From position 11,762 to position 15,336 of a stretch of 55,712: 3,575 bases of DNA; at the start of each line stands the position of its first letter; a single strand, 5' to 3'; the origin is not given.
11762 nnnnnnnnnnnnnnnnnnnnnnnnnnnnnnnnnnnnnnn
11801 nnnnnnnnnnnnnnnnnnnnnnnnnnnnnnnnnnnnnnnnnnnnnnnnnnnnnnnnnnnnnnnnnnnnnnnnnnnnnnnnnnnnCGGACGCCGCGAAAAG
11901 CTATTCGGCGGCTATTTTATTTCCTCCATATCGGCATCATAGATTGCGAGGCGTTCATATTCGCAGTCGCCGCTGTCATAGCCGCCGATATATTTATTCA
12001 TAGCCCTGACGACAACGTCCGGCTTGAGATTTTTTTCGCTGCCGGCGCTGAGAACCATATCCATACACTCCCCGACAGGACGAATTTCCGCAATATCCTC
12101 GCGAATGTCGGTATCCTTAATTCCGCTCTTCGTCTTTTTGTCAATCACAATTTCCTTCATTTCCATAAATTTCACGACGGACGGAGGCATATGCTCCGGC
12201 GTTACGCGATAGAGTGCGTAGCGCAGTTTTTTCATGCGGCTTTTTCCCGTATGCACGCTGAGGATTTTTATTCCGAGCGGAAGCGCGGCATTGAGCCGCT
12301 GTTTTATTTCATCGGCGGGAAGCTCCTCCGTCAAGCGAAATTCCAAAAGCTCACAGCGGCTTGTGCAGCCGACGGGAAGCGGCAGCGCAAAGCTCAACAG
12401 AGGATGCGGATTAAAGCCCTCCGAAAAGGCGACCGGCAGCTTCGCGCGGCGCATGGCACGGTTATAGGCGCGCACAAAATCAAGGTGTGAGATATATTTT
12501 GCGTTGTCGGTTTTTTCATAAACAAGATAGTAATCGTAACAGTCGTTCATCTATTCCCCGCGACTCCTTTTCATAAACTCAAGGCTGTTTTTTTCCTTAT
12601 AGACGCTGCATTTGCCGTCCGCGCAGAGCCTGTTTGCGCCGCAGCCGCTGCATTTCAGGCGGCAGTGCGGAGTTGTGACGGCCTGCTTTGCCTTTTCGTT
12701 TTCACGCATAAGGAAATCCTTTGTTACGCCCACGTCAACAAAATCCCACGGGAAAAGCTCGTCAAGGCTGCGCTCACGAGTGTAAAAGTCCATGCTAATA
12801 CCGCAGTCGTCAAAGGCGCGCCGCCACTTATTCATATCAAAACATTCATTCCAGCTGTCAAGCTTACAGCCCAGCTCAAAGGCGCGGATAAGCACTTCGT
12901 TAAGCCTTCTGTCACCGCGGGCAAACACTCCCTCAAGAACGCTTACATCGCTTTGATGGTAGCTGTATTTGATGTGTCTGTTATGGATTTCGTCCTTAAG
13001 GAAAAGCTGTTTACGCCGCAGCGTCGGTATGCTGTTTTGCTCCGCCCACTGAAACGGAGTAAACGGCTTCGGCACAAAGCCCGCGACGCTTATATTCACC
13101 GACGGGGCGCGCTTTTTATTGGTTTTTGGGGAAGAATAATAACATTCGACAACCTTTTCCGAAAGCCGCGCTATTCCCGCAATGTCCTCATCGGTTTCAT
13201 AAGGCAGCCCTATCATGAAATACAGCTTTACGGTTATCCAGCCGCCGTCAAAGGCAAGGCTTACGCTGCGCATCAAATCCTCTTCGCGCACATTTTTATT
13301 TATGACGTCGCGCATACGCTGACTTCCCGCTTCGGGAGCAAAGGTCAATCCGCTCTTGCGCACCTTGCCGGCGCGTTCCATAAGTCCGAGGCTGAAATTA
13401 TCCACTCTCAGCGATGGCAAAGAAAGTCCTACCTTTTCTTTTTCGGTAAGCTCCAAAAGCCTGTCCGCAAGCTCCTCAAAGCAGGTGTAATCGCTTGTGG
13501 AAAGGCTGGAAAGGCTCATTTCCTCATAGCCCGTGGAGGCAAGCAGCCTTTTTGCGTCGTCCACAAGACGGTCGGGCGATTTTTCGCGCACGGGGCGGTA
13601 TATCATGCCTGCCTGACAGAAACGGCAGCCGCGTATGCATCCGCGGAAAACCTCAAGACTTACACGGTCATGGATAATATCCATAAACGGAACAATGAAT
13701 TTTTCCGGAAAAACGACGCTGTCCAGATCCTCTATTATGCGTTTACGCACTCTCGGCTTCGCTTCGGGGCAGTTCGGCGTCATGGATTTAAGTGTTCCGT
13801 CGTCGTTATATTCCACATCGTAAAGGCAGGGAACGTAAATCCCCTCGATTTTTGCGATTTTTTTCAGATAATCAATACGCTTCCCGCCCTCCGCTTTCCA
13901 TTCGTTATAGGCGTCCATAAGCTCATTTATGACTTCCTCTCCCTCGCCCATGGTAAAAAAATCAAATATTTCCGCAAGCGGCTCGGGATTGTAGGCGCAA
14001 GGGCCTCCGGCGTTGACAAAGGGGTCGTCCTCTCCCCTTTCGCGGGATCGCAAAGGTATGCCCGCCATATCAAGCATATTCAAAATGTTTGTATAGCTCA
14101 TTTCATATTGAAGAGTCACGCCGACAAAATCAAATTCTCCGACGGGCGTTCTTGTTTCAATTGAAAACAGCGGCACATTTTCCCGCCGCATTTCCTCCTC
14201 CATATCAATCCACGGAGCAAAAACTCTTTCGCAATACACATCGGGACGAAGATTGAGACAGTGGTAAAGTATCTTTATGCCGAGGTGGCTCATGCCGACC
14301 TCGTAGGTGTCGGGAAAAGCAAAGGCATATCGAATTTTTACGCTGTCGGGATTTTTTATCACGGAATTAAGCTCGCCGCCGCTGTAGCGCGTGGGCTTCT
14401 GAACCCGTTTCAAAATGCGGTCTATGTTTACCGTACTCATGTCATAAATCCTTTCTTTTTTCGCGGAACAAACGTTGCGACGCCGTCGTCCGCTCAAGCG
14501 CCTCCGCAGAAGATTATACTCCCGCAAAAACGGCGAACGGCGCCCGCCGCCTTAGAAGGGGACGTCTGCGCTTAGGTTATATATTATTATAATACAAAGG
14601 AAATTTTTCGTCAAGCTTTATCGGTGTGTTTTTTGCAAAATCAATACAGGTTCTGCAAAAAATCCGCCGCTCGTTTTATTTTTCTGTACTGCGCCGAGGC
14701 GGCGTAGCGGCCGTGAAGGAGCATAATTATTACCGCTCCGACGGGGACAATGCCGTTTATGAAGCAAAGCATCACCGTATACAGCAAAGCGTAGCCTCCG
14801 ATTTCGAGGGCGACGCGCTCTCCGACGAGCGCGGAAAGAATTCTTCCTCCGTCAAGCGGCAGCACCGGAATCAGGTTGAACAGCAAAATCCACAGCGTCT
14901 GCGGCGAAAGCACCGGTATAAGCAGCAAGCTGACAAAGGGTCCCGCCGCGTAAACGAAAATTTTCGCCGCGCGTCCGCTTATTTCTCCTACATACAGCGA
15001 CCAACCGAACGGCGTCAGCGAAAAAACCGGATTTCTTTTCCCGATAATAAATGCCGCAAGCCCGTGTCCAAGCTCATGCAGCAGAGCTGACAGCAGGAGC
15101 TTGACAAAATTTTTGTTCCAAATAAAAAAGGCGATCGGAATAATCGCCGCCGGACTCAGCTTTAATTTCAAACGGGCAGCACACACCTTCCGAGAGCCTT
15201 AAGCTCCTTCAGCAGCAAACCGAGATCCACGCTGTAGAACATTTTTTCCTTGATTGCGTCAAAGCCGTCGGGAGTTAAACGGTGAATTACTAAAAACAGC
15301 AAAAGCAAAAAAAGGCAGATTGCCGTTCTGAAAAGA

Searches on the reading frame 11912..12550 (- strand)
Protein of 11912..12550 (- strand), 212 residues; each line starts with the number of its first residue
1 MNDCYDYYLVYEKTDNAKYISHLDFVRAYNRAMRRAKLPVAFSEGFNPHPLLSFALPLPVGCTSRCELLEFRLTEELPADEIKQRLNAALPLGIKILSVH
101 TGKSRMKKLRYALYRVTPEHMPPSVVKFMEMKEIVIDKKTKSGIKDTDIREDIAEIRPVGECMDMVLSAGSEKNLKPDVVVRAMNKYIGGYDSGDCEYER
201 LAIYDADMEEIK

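Call 50: search_protein_families(library=pfam, proteins=[window:11912-12550:-], max_evalue=0.00001)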
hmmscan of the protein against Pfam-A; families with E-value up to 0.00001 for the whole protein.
window:11912-12550:- (212 aa): 1 family
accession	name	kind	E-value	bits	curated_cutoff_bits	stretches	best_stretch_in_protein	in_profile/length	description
PF10105.14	DUF2344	-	2.7e-54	184.1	23.8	1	8-177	3-176/176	Uncharacterized protein conserved in bacteria (DUF2344)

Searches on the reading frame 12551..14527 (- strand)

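Call 50: search_protein_families(library=pfam, proteins=[window:12551-14527:-], max_evalue=0.00001)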
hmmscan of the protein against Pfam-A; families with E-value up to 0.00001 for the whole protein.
window:12551-14527:- (658 aa): 2 families
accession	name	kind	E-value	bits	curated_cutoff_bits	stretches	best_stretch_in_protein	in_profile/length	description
PF19864.5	Radical_SAM_N2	-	1.7e-68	229.3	29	1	83-233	1-151/151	Radical SAM proteins, N-terminal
PF04055.27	Radical_SAM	-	5.1e-21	76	29.5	1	292-455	2-165/166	Radical SAM superfamily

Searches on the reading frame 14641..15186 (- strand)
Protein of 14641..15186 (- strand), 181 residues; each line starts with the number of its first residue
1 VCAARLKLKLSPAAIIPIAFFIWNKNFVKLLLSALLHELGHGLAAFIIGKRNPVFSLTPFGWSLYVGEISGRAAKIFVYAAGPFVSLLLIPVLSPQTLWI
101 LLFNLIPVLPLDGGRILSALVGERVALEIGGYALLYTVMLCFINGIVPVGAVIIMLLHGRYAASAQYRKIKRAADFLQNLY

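Call 50: search_protein_families(library=pfam, proteins=[window:14641-15186:-], max_evalue=0.00001)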
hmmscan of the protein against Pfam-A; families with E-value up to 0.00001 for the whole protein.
window:14641-15186:- (181 aa): 1 family
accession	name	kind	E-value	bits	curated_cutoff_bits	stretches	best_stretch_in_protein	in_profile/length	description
PF02163.28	Peptidase_M50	-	6.6e-09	35.9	27.2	0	100-140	173-215/221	Peptidase family M50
